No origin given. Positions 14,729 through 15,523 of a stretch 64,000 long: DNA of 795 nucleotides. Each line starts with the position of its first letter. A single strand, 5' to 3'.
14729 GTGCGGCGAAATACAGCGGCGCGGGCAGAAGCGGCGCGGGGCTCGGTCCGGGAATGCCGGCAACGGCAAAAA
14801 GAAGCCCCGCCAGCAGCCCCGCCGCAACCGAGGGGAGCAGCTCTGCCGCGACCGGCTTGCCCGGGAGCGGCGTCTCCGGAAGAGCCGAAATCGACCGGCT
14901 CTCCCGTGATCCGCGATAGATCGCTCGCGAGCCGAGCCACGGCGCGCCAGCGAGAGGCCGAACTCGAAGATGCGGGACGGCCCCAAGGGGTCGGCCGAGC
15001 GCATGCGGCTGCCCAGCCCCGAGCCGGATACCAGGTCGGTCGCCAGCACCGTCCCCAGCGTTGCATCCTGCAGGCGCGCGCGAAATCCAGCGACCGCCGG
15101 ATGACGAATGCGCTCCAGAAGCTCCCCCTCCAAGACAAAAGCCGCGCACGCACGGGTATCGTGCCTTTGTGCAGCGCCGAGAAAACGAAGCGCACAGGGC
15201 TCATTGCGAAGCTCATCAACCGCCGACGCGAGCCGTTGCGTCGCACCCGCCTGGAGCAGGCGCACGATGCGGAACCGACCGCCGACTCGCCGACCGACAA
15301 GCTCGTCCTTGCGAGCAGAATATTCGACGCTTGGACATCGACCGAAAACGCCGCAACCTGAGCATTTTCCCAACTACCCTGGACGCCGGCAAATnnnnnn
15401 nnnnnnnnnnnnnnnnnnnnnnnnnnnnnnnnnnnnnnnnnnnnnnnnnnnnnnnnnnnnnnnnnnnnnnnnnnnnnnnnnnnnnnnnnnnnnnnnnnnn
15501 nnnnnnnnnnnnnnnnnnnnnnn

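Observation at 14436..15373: Decayed Ser/Thr-kinase-like gene: degenerate N-lobe in one frame, linker-TM-tail in another, in a 950-bp stretch with no intact gene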

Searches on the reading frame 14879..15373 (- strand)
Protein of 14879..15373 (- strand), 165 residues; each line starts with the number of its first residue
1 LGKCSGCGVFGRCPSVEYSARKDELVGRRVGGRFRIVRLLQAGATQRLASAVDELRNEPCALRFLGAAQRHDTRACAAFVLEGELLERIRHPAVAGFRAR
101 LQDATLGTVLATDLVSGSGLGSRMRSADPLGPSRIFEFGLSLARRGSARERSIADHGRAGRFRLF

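Call 8: search_solved_structures(query=window:14879-15373:-, max_evalue=10, show_alignments=3)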
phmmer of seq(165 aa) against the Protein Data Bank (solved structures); distinct sequences matched with E-value up to 10: 27.
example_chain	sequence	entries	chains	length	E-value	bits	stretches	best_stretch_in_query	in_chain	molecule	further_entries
6b2q_A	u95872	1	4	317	0.019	18.4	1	25-126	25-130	Serine/threonine-protein kinase PknA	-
9tmq_A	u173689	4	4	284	0.023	18.1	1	26-126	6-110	Serine/threonine-protein kinase PknA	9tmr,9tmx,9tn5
4ow8_A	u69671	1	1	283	0.025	18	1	26-126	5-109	Serine/threonine-protein kinase PknA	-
4x3f_A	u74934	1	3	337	0.031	17.7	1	26-126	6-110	Serine/threonine-protein kinase PknA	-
2zoq_A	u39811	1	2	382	0.12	15.8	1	30-109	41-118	Mitogen-activated protein kinase 3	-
9tu0_A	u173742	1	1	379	0.12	15.8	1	30-109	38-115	Mitogen-activated protein kinase 3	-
4qtb_A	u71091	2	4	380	0.12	15.8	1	30-109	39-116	Mitogen-activated protein kinase 3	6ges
9yfg_Ha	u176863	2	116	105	0.12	15.8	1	83-148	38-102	Lipoprotein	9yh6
9uur_B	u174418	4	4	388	0.13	15.7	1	30-109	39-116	Mitogen-activated protein kinase 3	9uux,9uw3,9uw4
9yec_Fa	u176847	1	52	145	0.17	15.3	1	83-150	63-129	Lipoprotein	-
5de2_A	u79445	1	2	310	0.22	14.9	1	27-111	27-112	Serine/threonine-protein kinase Nek7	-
8sxn_A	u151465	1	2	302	0.46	13.9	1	27-111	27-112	Serine/threonine-protein kinase Nek7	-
9nfq_C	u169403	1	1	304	0.46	13.9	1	27-111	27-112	Serine/threonine-protein kinase Nek7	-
9h59_C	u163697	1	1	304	0.46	13.9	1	27-111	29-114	Serine/threonine-protein kinase Nek7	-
2wqm_A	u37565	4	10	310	0.48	13.8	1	27-111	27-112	SERINE/THREONINE-PROTEIN KINASE NEK7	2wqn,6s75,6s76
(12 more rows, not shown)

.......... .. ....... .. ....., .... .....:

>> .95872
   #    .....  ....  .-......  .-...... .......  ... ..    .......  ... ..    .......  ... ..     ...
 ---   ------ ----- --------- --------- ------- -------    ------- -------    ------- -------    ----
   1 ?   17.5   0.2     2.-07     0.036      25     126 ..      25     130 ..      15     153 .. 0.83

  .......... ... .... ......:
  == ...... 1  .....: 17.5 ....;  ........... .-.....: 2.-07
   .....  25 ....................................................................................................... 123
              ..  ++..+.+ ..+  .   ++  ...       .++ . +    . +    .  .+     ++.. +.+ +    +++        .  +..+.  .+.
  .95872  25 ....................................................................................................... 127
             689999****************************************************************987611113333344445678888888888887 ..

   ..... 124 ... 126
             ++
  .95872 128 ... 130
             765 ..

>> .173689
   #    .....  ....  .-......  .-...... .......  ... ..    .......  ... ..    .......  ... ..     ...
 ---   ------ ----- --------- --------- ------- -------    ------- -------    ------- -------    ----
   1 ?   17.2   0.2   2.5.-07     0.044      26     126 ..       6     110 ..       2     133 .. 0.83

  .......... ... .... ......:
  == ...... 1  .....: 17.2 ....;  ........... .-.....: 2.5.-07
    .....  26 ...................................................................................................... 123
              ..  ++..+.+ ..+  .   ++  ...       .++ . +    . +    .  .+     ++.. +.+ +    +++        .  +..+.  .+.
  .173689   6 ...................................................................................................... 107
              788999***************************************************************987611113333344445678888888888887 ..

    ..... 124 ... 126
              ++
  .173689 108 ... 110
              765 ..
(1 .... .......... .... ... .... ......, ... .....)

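Call 9: find_homologous_proteins(query=window:14879-15373:-, max_evalue=1)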
Query seq(165 aa): 436 candidates shared short words with the query, none scored E <= 1.

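Call 19: search_protein_families(library=pfam, proteins=[window:14888-15307:-], max_evalue=10)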
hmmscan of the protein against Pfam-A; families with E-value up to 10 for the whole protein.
seq(140 aa): 1 family
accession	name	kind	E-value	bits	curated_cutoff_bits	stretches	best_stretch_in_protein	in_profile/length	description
PF00177.27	Ribosomal_S7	-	0.24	11.4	24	1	10-65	70-125/148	Ribosomal protein S7p/S5e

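Call 47: predict_structure(protein=window:14924-15373:-)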
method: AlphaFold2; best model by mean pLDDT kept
length: 150 residues; sequences in the alignment: 1
mean_pLDDT: 36.0   pTM: 0.22
mean pLDDT of the five models: 36.0, 34.6, 32.7, 31.5, 29.2
residues with pLDDT >= 90: 0; 70-90: 0; 50-70: 2; < 50: 148
segments of 3 or more residues with pLDDT < 50: 1-118, 123-150
pLDDT, mean of each block of 10 residues (from residue 1): 24 26 31 33 34 37 33 39 39 37 39 44 45 44 37
secondary structure, 60 per line:
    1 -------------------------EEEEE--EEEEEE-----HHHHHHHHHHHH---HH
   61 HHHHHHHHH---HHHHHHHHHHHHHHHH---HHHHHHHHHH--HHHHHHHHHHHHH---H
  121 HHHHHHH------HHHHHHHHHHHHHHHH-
elements in order: E26-30 E33-38 H44-55 H59-69 H73-88 H92-101 H104-116 H120-127 H134-149

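Call 50: search_protein_representatives(protein=window:14924-15373:-)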
Query: 150 residues. Proteins with E-value up to 0.001 (for the whole library): 293; up to 1e-10: 1; up to 1e-30: 0. The best 150 are listed.
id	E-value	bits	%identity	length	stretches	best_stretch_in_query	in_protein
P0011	6.5e-14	68.6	46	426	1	38-138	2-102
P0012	5.5e-10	55.9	32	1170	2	30-129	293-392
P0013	5.6e-09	52.6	33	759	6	67-104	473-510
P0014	9.8e-08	48.6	29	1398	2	19-132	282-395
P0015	1.0e-07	48.5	32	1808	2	25-122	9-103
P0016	1.5e-07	48.0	35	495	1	27-144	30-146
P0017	1.6e-07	47.9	38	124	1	22-128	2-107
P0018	4.3e-07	46.5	32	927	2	24-148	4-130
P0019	9.5e-07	45.4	34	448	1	27-140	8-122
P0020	9.6e-07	45.4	38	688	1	27-142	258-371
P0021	1.1e-06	45.2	27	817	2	24-142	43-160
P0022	1.1e-06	45.2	30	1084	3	22-137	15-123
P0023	1.4e-06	44.9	30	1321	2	30-146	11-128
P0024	1.4e-06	44.9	38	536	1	6-136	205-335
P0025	1.4e-06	44.8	34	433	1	17-139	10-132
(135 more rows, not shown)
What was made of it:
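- Closest known: Bacterial Hanks-type. Same: Library kinases share 30-40 % identity with frame A (call 50).
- Checked: A search of 1.84e9 proteins with frame A gave 293 hits at E<=1e-3 (call 50).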

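Call 51: search_protein_families(library=pfam, proteins=[P0011, P0012, P0014, P0016, P0017, P0018, P0019, P0020, P0024, P0025], max_evalue=0.001)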
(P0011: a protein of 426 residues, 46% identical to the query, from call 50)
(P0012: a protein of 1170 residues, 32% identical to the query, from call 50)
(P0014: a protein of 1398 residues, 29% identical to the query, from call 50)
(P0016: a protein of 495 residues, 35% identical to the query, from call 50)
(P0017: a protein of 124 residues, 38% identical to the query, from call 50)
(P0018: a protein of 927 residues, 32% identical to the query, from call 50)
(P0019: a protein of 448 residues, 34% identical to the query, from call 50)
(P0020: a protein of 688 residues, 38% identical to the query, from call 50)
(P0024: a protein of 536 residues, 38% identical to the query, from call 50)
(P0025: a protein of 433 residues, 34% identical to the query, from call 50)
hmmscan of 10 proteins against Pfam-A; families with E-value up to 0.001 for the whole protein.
P0011 (426 aa): 0 families

P0012 (1170 aa): 13 families
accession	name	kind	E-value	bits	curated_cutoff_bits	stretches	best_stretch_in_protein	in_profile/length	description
PF00069.31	Pkinase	-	3.2e-110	368.1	31.7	2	297-554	1-258/263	Protein kinase domain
PF07714.23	PK_Tyr_Ser-Thr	-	2.2e-68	230.8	23.1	2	299-556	3-257/258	Protein tyrosine and serine/threonine kinase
PF03109.22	ABC1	-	3.2e-21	76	22.9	2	367-452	138-222/244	ABC1 atypical kinase-like domain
PF01636.29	APH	-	6.3e-17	62.6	23.2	1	21-129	7-112/239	Phosphotransferase enzyme family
PF01163.29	RIO1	-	6.3e-10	39.4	22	1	373-442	82-149/187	RIO domain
PF13414.12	TPR_11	-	6.2e-09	35.9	26.8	0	685-714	1-30/42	TPR repeat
PF14531.12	Kinase-like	-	2.2e-07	30.8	25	0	382-491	130-245/289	Kinase-like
PF17667.7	Pkinase_fungal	-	7.9e-07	28.6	24.1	0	111-183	286-366/387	Fungal protein kinase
PF00515.34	TPR_1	-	1.6e-05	24.9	27.8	0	1117-1137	14-34/34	Tetratricopeptide repeat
PF07719.23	TPR_2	-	0.00024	21.4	27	0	679-711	2-34/34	Tetratricopeptide repeat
PF14559.12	TPR_19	-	0.00028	21.6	25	0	876-914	10-46/68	Tetratricopeptide repeat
PF07387.17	Seadorna_VP7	-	0.00031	20.3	20.3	0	124-156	157-188/308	Seadornavirus VP7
PF13181.12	TPR_8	-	0.00087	19.7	25.7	0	873-889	17-33/34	Tetratricopeptide repeat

P0014 (1398 aa): 9 families
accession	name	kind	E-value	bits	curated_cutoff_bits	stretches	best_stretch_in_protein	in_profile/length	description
PF00069.31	Pkinase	-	2.4e-110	368.5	31.7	2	297-554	1-259/263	Protein kinase domain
PF07714.23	PK_Tyr_Ser-Thr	-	4.7e-71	239.5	23.1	2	299-556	3-258/258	Protein tyrosine and serine/threonine kinase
PF03109.22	ABC1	-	1.2e-23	84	22.9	2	367-451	138-222/244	ABC1 atypical kinase-like domain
PF01636.29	APH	-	5.5e-14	52.9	23.2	1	24-129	11-112/239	Phosphotransferase enzyme family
PF01163.29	RIO1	-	5.5e-11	42.9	22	1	85-156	79-149/187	RIO domain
PF14559.12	TPR_19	-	1.2e-06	29.2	25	0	684-717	1-34/68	Tetratricopeptide repeat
PF13428.12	TPR_14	-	5.2e-06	27.1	23.5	0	679-717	6-44/44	Tetratricopeptide repeat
PF14531.12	Kinase-like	-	1.4e-05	24.9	25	0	124-214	158-254/289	Kinase-like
PF17667.7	Pkinase_fungal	-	3.4e-05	23.2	24.1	0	121-183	296-366/387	Fungal protein kinase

P0016 (495 aa): 7 families
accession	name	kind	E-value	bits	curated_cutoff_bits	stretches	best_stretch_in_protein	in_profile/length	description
PF00069.31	Pkinase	-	4.9e-51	174.1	31.7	1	37-251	1-212/263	Protein kinase domain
PF07714.23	PK_Tyr_Ser-Thr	-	2.5e-32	112.7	23.1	1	38-247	2-213/258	Protein tyrosine and serine/threonine kinase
PF03109.22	ABC1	-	4.3e-08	33.1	22.9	0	112-186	145-218/244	ABC1 atypical kinase-like domain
PF01636.29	APH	-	1.1e-06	29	23.2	0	42-154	4-110/239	Phosphotransferase enzyme family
PF13240.11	Zn_Ribbon_1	-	2.4e-06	27.6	25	1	3-24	2-23/23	zinc-ribbon domain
PF13248.11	Zn_ribbon_3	-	8.7e-05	22.3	27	1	2-24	4-26/26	zinc-ribbon domain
PF12773.13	DZR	-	0.00053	20.5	27.3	0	3-25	1-23/45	Double zinc ribbon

P0017 (124 aa): 2 families
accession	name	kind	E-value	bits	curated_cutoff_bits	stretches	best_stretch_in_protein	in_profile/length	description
PF00069.31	Pkinase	-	1.7e-15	57.6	31.7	1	14-124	1-110/263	Protein kinase domain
PF07714.23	PK_Tyr_Ser-Thr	-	4.9e-11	42.9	23.1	1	16-124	3-114/258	Protein tyrosine and serine/threonine kinase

P0018 (927 aa): 6 families
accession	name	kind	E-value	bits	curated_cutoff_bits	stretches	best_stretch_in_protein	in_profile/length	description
PF00069.31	Pkinase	-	2.3e-95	319.4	31.7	2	14-274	1-257/263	Protein kinase domain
PF07714.23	PK_Tyr_Ser-Thr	-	3.2e-55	187.6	23.1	2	16-269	3-250/258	Protein tyrosine and serine/threonine kinase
PF03781.23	FGE-sulfatase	-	2e-46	159.2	23.3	1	689-923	3-254/255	Sulfatase-modifying factor enzyme 1-like domain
PF01636.29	APH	-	7.3e-10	39.4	23.2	1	377-494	90-203/239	Phosphotransferase enzyme family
PF06293.20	Kdo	-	6.6e-09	36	21.3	1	414-492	95-173/207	Lipopolysaccharide kinase (Kdo/WaaP) family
PF13095.12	FTA2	-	6.2e-05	23.2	30.2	0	426-469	156-203/214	Kinetochore Sim4 complex subunit FTA2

P0019 (448 aa): 4 families
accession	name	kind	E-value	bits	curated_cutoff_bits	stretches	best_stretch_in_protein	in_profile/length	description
PF00069.31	Pkinase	-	8.2e-42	143.9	31.7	1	16-221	2-204/263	Protein kinase domain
PF07714.23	PK_Tyr_Ser-Thr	-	2e-25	90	23.1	1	16-220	2-208/258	Protein tyrosine and serine/threonine kinase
PF05157.20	MshEN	-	2.5e-19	69.5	23.1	1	358-444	1-88/90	MshEN domain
PF03109.22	ABC1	-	2.3e-05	24.1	22.9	1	81-163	135-215/244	ABC1 atypical kinase-like domain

P0020 (688 aa): 2 families
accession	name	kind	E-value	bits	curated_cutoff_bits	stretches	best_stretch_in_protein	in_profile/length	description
PF00069.31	Pkinase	-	1e-42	146.8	31.7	1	265-465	1-203/263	Protein kinase domain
PF07714.23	PK_Tyr_Ser-Thr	-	2.5e-23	83.1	23.1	1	266-462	2-205/258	Protein tyrosine and serine/threonine kinase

P0024 (536 aa): 2 families
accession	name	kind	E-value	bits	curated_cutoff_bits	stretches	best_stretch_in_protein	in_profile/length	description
PF00069.31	Pkinase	-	4.5e-41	141.4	31.7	1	233-444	1-201/263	Protein kinase domain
PF07714.23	PK_Tyr_Ser-Thr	-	7.2e-25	88.2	23.1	1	235-487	3-248/258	Protein tyrosine and serine/threonine kinase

P0025 (433 aa): 4 families
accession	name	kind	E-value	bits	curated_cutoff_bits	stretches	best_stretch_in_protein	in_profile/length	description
PF00069.31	Pkinase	-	1.7e-45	155.9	31.7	1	28-283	2-253/263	Protein kinase domain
PF07714.23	PK_Tyr_Ser-Thr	-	4.9e-23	82.2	23.1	1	28-282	2-249/258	Protein tyrosine and serine/threonine kinase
PF01636.29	APH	-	4.9e-08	33.5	23.2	0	66-144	30-109/239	Phosphotransferase enzyme family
PF06293.20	Kdo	-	1.4e-05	25.1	21.3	1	97-191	88-183/207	Lipopolysaccharide kinase (Kdo/WaaP) family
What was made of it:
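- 14945..15373 (-): Frame A segment. It has a putative TTG start at 15373, a short N-terminal lead, and a degenerate protein-kinase N-lobe through helix alphaD and the start of alphaE (kinase-like part about 15298-14960). Motif positions: Gly-loop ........, beta3 ALRFL (Lys->Arg), alphaC Glu retained (FVLEGE), hinge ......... Call 51: the hits I checked are Pkinase proteins.
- On Active Hanks-type protein kinase (Pfam PF00069 Pkinase): The intact orthologue P0011 has 0 Pfam families (call 51). Call 51: the hits I checked are Pkinase proteins matched at the domain start.
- Checked: Eight of the nine kinase-type hits I scanned carry PF00069 starting where the match starts, and the ninth scanned protein is the orthologue P0011 (call 51).
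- Call 51: 8 of 8 further hits I checked have PF00069 beginning at the matched position.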
